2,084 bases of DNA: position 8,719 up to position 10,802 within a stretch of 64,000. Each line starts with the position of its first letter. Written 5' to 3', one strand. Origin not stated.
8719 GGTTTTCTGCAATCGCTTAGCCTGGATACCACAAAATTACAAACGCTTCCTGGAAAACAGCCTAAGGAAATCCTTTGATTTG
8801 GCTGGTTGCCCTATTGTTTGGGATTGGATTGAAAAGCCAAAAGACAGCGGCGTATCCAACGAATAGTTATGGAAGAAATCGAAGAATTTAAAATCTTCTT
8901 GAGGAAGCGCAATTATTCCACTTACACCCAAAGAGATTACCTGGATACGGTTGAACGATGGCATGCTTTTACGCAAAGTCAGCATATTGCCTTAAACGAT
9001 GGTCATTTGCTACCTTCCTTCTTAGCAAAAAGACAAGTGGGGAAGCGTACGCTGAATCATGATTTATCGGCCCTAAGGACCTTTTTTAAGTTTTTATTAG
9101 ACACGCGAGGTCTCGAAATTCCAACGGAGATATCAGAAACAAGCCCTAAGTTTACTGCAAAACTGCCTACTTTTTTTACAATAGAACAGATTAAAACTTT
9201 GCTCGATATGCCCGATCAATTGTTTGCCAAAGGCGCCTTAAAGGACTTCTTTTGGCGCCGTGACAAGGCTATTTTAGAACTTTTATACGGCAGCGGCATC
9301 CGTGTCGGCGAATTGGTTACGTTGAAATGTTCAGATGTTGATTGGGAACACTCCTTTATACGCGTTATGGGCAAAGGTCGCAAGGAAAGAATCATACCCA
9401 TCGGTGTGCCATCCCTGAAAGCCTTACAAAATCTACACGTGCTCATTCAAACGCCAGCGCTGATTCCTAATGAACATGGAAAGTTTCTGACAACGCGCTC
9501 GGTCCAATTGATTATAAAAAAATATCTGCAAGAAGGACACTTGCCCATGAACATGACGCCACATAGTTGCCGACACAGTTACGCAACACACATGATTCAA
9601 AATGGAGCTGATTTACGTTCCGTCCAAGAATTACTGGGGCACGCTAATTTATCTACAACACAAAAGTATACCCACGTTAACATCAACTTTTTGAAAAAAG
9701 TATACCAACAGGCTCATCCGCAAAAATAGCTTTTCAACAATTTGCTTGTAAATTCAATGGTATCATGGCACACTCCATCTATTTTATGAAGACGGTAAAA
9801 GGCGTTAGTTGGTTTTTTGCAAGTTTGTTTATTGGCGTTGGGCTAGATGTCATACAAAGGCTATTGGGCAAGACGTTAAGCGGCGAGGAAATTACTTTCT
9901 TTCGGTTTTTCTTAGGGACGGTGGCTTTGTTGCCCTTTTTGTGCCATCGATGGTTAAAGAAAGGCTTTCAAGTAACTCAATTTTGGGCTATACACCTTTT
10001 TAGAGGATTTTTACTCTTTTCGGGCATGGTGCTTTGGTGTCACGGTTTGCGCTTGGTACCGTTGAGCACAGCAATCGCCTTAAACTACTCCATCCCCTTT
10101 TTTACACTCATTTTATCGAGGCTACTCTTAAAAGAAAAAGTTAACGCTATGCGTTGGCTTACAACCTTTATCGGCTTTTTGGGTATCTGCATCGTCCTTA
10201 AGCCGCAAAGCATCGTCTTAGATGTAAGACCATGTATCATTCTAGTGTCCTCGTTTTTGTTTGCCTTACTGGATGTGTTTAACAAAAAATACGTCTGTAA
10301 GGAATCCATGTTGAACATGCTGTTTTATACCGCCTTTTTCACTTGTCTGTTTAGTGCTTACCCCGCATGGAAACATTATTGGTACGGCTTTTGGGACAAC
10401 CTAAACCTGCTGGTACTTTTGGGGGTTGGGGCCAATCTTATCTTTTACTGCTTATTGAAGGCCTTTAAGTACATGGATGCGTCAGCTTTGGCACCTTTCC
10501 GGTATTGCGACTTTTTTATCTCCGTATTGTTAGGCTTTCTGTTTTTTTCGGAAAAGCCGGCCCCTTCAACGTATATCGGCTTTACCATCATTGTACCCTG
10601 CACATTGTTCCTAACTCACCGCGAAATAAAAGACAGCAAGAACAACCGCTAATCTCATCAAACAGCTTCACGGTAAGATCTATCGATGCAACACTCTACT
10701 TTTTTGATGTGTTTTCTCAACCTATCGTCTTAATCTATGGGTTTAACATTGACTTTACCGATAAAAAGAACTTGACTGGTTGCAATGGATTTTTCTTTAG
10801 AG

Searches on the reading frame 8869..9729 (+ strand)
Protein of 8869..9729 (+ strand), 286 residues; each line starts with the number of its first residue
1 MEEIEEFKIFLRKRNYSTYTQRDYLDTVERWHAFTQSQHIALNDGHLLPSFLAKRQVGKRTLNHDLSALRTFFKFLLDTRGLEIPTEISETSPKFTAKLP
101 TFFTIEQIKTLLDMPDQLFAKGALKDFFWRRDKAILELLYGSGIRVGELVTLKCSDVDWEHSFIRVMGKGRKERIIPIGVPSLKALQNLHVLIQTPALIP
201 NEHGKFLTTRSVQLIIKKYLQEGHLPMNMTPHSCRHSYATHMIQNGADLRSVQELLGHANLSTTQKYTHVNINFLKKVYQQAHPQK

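Call 78: search_protein_families(library=pfam, proteins=[window:8869-9729:+], max_evalue=0.000001)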
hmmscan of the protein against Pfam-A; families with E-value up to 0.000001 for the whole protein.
window:8869-9729:+ (286 aa): 2 families
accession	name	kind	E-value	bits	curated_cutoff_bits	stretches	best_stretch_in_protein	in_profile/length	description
PF00589.27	Phage_integrase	-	1.9e-40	138.9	27.1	1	104-271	4-169/172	Phage integrase family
PF02899.23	Phage_int_SAM_1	-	1.5e-09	38.5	22.3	1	4-77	1-80/83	Phage integrase, N-terminal SAM-like domain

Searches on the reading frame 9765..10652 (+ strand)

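Call 78: search_protein_families(library=pfam, proteins=[window:9765-10652:+], max_evalue=0.000001)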
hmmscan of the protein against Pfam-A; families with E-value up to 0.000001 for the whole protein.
window:9765-10652:+ (295 aa): 1 family
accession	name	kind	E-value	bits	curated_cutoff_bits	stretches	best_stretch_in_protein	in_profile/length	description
PF00892.27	EamA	-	6e-31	108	28.2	2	12-145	2-134/135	EamA-like transporter family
